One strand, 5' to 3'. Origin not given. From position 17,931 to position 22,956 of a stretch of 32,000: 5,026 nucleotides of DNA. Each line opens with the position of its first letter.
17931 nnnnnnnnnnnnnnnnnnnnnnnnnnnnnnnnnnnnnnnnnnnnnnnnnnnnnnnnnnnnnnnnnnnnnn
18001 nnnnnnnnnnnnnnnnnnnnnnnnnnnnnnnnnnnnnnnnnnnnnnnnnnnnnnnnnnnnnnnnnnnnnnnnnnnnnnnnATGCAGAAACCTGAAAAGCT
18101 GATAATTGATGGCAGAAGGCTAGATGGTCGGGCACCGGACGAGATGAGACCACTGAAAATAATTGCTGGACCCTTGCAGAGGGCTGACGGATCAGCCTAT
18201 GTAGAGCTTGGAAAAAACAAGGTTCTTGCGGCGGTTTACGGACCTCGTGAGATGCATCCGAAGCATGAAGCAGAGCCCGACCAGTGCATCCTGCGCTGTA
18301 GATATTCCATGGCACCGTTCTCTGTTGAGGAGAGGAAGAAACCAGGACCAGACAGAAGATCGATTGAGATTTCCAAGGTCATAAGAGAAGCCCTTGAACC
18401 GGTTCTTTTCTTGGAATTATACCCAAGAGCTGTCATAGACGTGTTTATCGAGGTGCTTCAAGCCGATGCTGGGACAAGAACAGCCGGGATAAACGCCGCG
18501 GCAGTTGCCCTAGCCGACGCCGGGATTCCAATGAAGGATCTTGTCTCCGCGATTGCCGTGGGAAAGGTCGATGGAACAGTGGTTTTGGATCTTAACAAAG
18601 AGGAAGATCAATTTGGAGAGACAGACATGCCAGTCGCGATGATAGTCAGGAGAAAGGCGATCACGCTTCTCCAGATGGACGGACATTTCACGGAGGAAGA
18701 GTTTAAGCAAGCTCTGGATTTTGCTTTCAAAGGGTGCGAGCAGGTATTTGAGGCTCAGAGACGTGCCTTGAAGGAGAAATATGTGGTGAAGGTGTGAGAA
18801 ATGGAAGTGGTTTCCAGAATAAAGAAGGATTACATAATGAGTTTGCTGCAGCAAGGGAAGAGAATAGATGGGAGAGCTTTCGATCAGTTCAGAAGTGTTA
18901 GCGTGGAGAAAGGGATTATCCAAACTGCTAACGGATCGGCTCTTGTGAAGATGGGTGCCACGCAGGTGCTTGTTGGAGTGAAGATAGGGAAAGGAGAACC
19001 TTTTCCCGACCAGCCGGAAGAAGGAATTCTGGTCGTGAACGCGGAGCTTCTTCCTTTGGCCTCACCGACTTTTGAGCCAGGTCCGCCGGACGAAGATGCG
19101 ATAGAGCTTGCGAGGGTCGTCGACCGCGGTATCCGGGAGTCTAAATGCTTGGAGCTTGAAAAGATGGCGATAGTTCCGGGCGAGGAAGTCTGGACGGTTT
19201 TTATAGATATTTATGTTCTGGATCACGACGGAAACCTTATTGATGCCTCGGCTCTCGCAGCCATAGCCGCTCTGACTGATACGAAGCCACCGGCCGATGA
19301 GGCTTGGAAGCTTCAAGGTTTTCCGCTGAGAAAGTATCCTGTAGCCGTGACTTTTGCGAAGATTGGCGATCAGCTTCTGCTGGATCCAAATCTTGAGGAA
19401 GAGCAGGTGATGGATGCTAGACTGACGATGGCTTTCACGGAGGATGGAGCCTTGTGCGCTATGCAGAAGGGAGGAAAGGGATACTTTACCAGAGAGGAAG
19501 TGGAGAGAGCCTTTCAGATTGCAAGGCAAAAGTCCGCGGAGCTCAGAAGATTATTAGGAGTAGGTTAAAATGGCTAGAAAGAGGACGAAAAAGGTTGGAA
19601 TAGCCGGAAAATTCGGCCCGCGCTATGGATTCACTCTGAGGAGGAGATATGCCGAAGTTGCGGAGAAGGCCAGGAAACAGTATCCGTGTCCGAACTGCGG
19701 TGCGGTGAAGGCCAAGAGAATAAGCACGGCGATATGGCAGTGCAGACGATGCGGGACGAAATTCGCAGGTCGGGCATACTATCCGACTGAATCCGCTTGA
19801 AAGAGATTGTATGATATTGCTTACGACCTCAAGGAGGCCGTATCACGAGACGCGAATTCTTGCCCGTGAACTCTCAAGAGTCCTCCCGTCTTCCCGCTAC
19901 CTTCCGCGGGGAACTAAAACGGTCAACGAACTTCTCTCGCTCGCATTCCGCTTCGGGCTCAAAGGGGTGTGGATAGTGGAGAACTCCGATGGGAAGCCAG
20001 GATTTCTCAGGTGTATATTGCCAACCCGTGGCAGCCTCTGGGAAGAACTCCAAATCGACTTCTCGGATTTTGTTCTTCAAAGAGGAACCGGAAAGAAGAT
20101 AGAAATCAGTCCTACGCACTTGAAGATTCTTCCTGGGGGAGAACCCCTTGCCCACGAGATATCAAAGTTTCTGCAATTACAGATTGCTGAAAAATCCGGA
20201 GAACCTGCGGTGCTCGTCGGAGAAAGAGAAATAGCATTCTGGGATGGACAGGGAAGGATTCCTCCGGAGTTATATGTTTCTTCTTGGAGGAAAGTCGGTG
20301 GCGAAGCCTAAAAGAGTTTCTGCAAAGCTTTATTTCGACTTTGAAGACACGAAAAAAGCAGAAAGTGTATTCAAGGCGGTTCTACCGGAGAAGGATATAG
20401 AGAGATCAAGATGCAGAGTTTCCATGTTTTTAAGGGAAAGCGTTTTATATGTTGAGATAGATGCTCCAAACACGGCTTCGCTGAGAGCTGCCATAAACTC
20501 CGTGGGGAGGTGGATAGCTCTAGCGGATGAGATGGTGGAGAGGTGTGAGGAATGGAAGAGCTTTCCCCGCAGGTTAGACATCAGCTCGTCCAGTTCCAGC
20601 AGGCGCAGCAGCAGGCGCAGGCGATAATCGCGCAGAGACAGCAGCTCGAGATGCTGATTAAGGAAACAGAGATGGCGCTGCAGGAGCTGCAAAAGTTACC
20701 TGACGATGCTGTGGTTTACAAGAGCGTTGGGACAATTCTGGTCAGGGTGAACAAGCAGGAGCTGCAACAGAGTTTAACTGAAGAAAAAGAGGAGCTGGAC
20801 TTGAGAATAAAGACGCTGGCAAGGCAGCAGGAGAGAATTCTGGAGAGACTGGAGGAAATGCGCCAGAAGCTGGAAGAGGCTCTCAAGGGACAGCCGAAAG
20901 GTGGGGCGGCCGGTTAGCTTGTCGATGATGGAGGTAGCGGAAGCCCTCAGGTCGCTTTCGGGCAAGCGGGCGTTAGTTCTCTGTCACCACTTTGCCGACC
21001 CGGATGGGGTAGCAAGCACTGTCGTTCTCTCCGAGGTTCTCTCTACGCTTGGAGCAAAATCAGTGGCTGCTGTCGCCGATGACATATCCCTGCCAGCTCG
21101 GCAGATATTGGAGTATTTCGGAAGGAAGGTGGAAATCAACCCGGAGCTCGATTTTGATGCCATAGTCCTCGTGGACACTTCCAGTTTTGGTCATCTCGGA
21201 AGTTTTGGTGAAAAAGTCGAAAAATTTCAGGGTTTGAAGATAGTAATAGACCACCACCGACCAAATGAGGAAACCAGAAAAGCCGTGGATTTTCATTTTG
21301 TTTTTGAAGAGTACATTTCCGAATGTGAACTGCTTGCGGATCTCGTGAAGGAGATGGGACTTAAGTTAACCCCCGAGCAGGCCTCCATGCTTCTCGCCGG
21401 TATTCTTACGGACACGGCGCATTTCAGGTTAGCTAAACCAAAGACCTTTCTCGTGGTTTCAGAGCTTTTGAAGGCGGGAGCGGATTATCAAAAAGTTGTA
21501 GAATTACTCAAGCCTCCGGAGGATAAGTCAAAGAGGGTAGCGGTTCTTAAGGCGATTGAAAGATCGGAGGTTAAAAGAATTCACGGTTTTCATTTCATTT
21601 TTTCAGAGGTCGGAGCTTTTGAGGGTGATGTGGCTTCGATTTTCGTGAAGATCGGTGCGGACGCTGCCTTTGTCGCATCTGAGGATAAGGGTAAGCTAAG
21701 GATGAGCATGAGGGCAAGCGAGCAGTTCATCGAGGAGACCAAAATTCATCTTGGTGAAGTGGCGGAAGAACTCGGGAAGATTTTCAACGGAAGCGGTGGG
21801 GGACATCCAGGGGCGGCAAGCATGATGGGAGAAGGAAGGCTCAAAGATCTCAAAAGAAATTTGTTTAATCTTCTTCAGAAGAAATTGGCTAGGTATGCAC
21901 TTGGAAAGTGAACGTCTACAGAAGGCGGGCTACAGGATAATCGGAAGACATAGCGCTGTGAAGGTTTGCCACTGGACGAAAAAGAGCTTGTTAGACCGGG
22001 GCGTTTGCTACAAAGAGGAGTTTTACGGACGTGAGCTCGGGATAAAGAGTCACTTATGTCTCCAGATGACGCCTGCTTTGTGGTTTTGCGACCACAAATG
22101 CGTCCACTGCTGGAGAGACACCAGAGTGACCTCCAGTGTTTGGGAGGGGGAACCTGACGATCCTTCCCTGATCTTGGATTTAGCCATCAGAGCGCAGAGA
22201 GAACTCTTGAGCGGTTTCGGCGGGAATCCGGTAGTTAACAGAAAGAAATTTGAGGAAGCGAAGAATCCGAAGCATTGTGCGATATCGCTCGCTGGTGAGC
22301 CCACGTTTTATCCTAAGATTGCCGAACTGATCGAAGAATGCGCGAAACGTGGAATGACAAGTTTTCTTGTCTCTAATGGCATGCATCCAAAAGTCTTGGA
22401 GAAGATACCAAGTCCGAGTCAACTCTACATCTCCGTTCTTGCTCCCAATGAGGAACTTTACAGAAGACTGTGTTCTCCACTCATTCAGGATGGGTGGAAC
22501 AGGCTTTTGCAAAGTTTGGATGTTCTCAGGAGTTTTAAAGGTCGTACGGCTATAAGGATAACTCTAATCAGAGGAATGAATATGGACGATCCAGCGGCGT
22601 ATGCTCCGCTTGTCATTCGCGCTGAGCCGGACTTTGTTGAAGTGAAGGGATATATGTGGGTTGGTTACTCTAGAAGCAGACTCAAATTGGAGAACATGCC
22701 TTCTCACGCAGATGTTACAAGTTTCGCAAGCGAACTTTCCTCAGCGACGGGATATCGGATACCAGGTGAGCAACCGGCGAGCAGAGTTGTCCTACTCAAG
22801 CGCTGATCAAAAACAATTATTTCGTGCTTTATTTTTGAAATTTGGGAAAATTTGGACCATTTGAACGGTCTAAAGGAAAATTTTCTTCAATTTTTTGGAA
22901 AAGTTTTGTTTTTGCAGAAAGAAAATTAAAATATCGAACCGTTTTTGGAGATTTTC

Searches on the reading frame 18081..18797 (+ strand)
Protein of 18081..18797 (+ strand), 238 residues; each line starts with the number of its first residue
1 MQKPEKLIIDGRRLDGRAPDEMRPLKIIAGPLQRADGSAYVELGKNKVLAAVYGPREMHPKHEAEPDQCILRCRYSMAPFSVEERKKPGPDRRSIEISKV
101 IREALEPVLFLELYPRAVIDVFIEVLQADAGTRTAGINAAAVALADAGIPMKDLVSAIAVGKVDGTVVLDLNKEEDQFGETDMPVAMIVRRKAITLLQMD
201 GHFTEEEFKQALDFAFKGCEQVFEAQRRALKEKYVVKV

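Call 10: search_protein_families(library=pfam, proteins=[window:18081-18797:+], max_evalue=0.001)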
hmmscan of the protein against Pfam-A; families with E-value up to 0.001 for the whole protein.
window:18081-18797:+ (238 aa): 2 families
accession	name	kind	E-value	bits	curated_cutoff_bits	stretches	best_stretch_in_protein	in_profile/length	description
PF01138.27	RNase_PH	-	2e-37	128.9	25.5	1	21-150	1-130/130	3' exoribonuclease family, domain 1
PF03725.20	RNase_PH_C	-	5.5e-18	65.1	20.8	1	153-218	1-67/67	3' exoribonuclease family, domain 2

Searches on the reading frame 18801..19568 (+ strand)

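Call 10: search_protein_families(library=pfam, proteins=[window:18801-19568:+], max_evalue=0.001)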
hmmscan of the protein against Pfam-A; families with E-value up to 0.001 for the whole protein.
window:18801-19568:+ (255 aa): 2 families
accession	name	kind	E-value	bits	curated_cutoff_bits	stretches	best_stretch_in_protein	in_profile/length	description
PF01138.27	RNase_PH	-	2.9e-37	128.4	25.5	1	29-162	1-128/130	3' exoribonuclease family, domain 1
PF03725.20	RNase_PH_C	-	5.5e-21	74.7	20.8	1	179-243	2-66/67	3' exoribonuclease family, domain 2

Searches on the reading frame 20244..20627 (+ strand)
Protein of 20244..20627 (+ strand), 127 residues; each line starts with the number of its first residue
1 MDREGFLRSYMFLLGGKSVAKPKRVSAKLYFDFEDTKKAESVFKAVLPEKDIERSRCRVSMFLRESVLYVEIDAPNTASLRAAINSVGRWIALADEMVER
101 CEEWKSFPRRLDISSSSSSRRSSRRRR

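Call 10: search_protein_families(library=pfam, proteins=[window:20244-20627:+], max_evalue=0.001)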
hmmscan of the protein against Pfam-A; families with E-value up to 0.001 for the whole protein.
window:20244-20627:+ (127 aa): 1 family
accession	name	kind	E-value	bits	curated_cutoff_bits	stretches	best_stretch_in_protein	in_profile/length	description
PF09341.15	Pcc1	-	1.2e-14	55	20.9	1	27-99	2-75/75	Transcription factor Pcc1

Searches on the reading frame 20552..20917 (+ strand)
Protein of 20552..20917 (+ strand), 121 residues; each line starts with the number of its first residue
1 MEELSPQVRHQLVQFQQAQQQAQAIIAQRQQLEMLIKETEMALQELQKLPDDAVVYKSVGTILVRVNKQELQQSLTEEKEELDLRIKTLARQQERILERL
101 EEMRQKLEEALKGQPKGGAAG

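Call 10: search_protein_families(library=pfam, proteins=[window:20552-20917:+], max_evalue=0.001)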
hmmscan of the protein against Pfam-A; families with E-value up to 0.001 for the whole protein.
window:20552-20917:+ (121 aa): 1 family
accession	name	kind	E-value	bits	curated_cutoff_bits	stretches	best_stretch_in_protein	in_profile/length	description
PF01920.25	Prefoldin_2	-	5.6e-25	87.8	27.6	1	10-114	2-106/106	Prefoldin subunit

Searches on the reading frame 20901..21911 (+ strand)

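Call 10: search_protein_families(library=pfam, proteins=[window:20901-21911:+], max_evalue=0.001)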
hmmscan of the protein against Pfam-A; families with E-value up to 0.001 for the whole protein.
window:20901-21911:+ (336 aa): 2 families
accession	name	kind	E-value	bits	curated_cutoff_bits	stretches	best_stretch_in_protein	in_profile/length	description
PF01368.27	DHH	-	1.2e-14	55.1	28.1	1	25-168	3-125/125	DHH family, N-terminal domain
PF02272.25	DHHA1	-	3e-10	40.9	25.9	1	251-321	29-92/102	DHHA1 domain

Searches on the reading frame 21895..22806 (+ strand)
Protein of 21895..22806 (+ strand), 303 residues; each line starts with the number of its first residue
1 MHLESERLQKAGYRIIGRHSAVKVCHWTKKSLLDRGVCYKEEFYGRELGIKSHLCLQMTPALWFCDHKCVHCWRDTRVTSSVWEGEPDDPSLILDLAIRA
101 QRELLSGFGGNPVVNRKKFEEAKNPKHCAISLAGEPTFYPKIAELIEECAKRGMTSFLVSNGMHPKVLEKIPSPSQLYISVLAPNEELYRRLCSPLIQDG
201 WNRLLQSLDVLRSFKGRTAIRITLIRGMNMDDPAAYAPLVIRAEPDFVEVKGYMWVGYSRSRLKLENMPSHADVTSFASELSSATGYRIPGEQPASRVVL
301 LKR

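Call 10: search_protein_families(library=pfam, proteins=[window:21895-22806:+], max_evalue=0.001)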
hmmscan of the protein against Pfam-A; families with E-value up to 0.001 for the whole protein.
window:21895-22806:+ (303 aa): 2 families
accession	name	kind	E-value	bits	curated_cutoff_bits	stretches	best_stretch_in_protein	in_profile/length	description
PF08608.17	Wyosine_form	-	6.6e-23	81.2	22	1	242-303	1-63/63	Wyosine base formation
PF04055.27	Radical_SAM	-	2e-15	57.8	29.5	1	64-233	6-159/166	Radical SAM superfamily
